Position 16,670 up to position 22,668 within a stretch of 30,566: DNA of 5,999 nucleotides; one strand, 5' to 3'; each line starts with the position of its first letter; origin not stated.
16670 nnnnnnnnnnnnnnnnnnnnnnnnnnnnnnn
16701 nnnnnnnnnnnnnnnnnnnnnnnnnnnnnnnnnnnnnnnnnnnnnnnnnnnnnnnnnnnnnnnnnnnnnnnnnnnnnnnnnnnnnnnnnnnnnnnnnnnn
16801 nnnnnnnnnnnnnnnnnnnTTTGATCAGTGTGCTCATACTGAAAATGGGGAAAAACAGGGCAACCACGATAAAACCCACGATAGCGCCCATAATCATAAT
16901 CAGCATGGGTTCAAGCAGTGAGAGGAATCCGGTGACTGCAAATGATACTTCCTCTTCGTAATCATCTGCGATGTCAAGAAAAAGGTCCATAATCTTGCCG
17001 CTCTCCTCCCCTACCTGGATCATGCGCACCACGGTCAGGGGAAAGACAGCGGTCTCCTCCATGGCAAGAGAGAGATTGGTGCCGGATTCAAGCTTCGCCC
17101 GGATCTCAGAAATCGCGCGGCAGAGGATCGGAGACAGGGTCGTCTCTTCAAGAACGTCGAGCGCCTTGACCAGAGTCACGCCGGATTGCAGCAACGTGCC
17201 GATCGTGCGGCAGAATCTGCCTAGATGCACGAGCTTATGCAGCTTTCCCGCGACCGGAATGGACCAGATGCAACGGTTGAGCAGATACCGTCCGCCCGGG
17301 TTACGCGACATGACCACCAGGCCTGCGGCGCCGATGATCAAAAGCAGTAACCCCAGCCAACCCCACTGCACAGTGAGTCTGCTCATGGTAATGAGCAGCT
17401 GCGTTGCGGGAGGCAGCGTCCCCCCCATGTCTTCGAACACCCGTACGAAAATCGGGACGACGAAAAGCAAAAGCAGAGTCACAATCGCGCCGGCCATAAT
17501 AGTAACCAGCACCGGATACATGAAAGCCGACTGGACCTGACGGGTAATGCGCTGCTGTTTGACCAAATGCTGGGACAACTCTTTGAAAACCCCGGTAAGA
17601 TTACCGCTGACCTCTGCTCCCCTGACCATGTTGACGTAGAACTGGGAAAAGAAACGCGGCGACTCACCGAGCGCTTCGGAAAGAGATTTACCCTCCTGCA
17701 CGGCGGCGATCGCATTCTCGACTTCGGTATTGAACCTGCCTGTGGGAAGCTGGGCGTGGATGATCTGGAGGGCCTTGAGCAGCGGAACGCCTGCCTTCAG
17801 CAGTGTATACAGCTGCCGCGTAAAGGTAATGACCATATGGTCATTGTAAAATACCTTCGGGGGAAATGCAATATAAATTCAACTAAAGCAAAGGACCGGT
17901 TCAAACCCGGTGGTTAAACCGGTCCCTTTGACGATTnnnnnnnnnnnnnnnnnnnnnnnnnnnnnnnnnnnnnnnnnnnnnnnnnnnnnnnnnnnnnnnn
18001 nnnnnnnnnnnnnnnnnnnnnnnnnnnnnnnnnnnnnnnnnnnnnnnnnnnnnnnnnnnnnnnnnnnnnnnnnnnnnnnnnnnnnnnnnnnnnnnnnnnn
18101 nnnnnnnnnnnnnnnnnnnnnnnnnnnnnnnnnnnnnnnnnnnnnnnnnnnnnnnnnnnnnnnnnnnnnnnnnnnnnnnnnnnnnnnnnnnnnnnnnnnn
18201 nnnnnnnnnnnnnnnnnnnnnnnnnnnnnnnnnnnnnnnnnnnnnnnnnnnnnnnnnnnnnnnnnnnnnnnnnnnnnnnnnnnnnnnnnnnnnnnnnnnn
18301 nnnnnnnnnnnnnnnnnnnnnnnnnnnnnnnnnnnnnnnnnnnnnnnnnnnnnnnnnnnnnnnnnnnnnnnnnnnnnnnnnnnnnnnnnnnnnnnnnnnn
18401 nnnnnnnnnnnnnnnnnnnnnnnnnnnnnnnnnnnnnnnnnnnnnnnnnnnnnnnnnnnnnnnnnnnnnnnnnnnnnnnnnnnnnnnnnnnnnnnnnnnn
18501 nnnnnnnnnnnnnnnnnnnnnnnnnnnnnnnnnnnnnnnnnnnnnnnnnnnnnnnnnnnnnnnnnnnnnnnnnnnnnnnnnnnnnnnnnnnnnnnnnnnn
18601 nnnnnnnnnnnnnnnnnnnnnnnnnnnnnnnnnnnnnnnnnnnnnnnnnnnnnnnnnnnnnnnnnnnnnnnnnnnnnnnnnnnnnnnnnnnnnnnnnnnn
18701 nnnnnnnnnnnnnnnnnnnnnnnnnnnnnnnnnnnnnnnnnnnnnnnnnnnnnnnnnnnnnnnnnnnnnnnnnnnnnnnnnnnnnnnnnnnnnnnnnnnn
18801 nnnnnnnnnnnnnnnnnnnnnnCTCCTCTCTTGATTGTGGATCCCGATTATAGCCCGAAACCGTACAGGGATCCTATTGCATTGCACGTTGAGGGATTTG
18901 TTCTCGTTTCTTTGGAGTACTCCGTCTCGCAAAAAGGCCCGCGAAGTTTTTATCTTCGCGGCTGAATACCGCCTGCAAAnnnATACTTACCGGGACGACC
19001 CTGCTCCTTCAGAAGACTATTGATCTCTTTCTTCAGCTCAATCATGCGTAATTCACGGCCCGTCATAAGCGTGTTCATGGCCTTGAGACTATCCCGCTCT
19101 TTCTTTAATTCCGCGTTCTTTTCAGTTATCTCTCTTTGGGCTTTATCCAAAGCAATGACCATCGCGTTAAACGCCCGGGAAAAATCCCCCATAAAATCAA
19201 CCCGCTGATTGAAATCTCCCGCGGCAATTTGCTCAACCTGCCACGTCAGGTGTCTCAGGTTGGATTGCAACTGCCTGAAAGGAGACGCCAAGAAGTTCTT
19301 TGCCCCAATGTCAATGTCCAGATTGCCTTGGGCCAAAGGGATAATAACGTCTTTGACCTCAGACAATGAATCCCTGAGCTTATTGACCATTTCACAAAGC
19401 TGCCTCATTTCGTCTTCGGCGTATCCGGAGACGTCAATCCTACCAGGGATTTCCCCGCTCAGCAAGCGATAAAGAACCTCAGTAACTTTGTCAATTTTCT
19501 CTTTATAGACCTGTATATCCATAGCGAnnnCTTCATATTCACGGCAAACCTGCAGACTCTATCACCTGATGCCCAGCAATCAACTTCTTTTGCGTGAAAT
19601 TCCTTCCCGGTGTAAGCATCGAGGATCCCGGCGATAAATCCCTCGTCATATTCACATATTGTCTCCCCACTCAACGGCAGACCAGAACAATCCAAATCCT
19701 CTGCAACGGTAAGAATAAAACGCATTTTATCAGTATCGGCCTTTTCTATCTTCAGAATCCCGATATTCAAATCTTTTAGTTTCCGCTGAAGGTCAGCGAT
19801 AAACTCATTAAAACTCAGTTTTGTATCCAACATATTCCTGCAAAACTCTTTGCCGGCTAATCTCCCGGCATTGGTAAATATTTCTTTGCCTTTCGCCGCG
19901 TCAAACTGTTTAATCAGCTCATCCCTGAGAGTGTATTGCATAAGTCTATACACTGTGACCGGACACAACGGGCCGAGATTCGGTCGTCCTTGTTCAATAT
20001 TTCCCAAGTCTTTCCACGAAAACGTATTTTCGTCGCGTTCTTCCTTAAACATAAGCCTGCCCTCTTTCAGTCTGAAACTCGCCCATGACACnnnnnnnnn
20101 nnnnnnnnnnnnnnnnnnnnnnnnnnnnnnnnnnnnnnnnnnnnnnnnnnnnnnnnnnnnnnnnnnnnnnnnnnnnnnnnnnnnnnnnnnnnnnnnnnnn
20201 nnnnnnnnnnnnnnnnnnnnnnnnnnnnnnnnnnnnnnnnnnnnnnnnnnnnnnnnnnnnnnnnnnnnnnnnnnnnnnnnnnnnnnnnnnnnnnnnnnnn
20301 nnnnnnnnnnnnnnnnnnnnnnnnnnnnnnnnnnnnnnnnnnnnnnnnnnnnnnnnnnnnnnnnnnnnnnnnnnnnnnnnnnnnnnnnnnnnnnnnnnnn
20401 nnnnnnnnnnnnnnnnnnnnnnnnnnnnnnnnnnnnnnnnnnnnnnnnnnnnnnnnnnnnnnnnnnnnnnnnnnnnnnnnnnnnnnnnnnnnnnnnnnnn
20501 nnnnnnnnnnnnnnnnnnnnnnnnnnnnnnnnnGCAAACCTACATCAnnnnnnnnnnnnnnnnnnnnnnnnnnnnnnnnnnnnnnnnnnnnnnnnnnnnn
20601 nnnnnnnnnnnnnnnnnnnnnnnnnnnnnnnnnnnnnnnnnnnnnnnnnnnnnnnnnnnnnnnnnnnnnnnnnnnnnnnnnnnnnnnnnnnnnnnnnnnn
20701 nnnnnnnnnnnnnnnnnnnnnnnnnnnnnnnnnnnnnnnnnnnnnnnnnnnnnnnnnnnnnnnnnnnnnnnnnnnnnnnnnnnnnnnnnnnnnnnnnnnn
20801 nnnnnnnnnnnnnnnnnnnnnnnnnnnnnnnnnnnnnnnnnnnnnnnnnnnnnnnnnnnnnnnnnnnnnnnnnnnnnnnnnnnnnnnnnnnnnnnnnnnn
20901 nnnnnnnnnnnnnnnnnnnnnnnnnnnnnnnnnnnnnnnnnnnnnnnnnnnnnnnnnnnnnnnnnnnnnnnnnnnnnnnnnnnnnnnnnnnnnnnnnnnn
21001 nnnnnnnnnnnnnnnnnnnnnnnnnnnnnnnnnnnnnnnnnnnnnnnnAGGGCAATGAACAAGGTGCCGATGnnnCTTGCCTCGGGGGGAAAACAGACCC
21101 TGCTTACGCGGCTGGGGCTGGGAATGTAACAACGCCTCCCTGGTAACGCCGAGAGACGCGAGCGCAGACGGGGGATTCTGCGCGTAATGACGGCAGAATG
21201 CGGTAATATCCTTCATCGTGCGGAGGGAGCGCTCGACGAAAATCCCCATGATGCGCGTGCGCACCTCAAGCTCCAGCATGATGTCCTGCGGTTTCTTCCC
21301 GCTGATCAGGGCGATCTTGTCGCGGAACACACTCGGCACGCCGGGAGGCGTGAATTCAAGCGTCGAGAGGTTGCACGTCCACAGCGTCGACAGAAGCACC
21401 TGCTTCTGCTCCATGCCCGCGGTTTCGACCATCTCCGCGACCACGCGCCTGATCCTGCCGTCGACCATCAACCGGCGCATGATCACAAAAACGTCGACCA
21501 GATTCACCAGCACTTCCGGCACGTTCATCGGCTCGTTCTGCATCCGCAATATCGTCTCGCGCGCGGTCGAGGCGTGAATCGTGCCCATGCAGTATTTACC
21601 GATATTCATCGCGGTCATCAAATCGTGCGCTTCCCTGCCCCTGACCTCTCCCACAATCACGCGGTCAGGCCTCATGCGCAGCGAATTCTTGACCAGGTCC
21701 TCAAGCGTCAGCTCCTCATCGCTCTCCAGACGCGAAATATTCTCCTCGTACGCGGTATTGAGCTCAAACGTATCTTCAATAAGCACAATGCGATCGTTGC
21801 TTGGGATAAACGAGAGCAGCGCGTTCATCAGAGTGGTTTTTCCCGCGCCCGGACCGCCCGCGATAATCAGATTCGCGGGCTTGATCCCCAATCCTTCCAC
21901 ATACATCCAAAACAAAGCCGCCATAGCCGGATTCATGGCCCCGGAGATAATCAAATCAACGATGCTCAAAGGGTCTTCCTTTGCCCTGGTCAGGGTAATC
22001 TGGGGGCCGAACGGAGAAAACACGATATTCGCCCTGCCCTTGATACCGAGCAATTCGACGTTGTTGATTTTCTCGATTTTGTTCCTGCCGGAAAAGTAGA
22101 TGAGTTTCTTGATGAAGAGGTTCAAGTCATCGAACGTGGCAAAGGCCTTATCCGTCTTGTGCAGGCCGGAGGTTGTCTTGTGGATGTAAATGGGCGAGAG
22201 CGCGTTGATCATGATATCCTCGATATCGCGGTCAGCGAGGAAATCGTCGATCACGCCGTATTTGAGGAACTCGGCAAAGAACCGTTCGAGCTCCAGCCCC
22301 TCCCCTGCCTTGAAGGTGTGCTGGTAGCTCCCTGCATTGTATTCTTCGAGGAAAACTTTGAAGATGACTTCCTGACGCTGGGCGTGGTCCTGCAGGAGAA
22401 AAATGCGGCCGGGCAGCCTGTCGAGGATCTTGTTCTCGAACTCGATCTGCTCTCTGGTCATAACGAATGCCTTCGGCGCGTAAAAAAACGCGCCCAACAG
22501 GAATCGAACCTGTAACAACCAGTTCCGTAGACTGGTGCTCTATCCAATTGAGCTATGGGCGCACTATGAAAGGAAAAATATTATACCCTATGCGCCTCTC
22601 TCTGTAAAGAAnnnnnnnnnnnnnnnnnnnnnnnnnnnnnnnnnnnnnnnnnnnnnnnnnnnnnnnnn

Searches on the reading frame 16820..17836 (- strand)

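Call 16: search_protein_families(library=pfam, proteins=[window:16820-17836:-], max_evalue=0.01)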
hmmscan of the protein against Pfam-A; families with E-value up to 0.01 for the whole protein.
window:16820-17836:- (339 aa): 1 family
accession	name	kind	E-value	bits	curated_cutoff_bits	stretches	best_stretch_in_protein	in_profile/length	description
PF00482.28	T2SSF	-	1.6e-60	203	25.2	2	5-128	1-125/125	Type II secretion system (T2SS), protein F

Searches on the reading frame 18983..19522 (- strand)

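Call 16: search_protein_families(library=pfam, proteins=[window:18983-19522:-], max_evalue=0.01)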
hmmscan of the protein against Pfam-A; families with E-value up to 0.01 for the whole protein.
window:18983-19522:- (180 aa): 2 families
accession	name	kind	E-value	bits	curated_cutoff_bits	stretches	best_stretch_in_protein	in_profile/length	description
PF00672.30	HAMP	-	2.5e-07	31.3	25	1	84-125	5-51/53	HAMP domain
PF02050.21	FliJ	-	0.0057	17.3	28.4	0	86-162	25-105/123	Flagellar FliJ protein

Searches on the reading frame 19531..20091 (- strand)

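Call 16: search_protein_families(library=pfam, proteins=[window:19531-20091:-], max_evalue=0.01)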
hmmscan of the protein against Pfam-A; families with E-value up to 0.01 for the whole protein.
window:19531-20091:- (187 aa): 2 families
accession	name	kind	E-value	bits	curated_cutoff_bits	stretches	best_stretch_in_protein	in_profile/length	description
PF02830.23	V4R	-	5e-15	55.8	31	1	127-184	3-60/62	V4R domain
PF06505.16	XylR_N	-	0.0063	16.7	23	0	52-86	30-64/101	Activator of aromatic catabolism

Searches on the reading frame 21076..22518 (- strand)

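Call 16: search_protein_families(library=pfam, proteins=[window:21076-22518:-], max_evalue=0.01)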
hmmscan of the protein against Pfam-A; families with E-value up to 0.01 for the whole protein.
window:21076-22518:- (481 aa): 7 families
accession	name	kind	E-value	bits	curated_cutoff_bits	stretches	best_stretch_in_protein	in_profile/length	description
PF00437.27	T2SSE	-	5.1e-33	114.7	24.9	1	215-338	143-265/370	Type II/IV secretion system protein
PF06414.18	Zeta_toxin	-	0.00013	21.9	22.3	1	213-251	15-54/199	Zeta toxin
PF00005.33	ABC_tran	-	0.00076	20.5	25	1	217-307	14-95/137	ABC transporter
PF13191.12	AAA_16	-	0.002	19.1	32.6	1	215-264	25-73/167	AAA ATPase domain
PF20720.3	nSTAND3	-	0.0042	17.2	27.2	1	217-260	20-64/155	Novel STAND NTPase 3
PF02492.25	cobW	-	0.0064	16.5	20.7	0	217-252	3-38/180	CobW/HypB/UreG, nucleotide-binding domain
PF03029.23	ATP_bind_1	-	0.0072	16.6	27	0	219-245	1-27/240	Conserved hypothetical ATP binding protein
